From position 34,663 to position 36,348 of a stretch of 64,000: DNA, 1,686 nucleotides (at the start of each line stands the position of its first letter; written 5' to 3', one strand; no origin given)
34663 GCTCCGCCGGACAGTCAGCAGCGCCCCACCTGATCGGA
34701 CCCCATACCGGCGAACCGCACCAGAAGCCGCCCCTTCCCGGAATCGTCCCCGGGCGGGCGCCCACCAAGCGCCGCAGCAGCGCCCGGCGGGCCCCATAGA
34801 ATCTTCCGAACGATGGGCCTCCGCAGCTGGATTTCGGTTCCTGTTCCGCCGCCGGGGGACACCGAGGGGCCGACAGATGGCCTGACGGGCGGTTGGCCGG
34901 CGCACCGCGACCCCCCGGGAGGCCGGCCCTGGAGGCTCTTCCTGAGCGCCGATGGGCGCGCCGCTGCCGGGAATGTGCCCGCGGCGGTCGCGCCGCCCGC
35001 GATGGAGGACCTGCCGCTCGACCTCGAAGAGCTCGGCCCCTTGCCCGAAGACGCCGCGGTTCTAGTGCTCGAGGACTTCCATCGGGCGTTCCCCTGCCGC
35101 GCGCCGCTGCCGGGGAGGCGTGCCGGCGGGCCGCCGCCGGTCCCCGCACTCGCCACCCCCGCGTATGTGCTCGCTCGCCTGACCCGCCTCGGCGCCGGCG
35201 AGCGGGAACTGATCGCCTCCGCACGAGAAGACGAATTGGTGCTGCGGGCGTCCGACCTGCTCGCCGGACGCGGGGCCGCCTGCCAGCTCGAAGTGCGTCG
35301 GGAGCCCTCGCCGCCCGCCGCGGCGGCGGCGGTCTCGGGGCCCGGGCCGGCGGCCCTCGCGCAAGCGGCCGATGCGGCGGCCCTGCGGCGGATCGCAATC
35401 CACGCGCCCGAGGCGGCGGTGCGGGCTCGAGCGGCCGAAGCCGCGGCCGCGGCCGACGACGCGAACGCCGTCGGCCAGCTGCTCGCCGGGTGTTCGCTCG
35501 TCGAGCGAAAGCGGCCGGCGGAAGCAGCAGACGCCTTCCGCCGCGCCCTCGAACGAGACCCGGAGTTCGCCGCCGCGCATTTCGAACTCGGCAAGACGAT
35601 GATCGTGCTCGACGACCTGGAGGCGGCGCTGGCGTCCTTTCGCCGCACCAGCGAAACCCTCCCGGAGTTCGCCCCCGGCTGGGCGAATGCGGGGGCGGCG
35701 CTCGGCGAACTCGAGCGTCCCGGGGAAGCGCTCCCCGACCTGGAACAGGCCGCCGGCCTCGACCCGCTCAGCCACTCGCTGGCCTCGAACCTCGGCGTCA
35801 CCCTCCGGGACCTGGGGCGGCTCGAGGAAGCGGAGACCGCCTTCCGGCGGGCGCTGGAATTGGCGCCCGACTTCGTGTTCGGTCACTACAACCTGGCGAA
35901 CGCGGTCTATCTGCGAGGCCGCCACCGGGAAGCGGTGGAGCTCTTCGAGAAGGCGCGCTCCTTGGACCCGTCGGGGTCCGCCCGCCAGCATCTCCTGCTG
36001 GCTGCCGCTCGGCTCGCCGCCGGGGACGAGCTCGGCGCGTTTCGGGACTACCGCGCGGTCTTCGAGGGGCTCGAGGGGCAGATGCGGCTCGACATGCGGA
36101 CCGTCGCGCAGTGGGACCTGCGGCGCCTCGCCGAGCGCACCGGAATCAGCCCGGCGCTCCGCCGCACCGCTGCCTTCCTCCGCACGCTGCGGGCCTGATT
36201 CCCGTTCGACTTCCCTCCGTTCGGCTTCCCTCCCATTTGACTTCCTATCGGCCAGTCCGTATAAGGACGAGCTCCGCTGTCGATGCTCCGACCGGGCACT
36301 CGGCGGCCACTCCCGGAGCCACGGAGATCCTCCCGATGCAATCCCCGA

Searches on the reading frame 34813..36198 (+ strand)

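Call 80: search_protein_families(library=pfam, proteins=[window:34813-36198:+], max_evalue=0.0001)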
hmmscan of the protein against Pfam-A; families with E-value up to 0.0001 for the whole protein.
window:34813-36198:+ (461 aa): 14 families
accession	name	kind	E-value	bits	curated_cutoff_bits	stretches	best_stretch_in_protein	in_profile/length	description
PF00515.34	TPR_1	-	8.3e-27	92.3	27.8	2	326-354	6-34/34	Tetratricopeptide repeat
PF07719.23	TPR_2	-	7.3e-26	88.5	27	2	325-353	5-33/34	Tetratricopeptide repeat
PF13181.12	TPR_8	-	1.9e-17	62.3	25.7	1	326-353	6-33/34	Tetratricopeptide repeat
PF13414.12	TPR_11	-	2.1e-16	59.7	26.8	1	331-367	4-40/42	TPR repeat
PF13432.12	TPR_16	-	4.3e-14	53.1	32.7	2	223-278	1-56/65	Tetratricopeptide repeat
PF13431.12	TPR_17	-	1.6e-13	50.2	24.4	0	241-273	1-33/34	Tetratricopeptide repeat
PF14559.12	TPR_19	-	3.4e-12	46.9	25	1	229-293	1-64/68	Tetratricopeptide repeat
PF13424.12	TPR_12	-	4.6e-11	43.2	30.1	1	322-384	4-74/77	Tetratricopeptide repeat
PF13374.12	TPR_10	-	7.6e-09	35.8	27.5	1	324-350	5-31/42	Tetratricopeptide repeat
PF13176.12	TPR_7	-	8.7e-09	35.2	27.9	0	325-353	3-31/36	Tetratricopeptide repeat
PF13428.12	TPR_14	-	2.4e-08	34.3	23.5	0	327-363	7-43/44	Tetratricopeptide repeat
PF13174.12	TPR_6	-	7.2e-08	33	26.3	0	223-251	4-32/33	Tetratricopeptide repeat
PF24575.1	TPR_Slam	-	7.7e-06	26.7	35.2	0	328-376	54-102/104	Surface lipoprotein assembly modifier, N-terminal TPR repeats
PF23914.1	TPR_CcmH_CycH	-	9.4e-06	26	42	0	327-416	56-147/158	Cytochrome c-type biogenesis protein H TPR domain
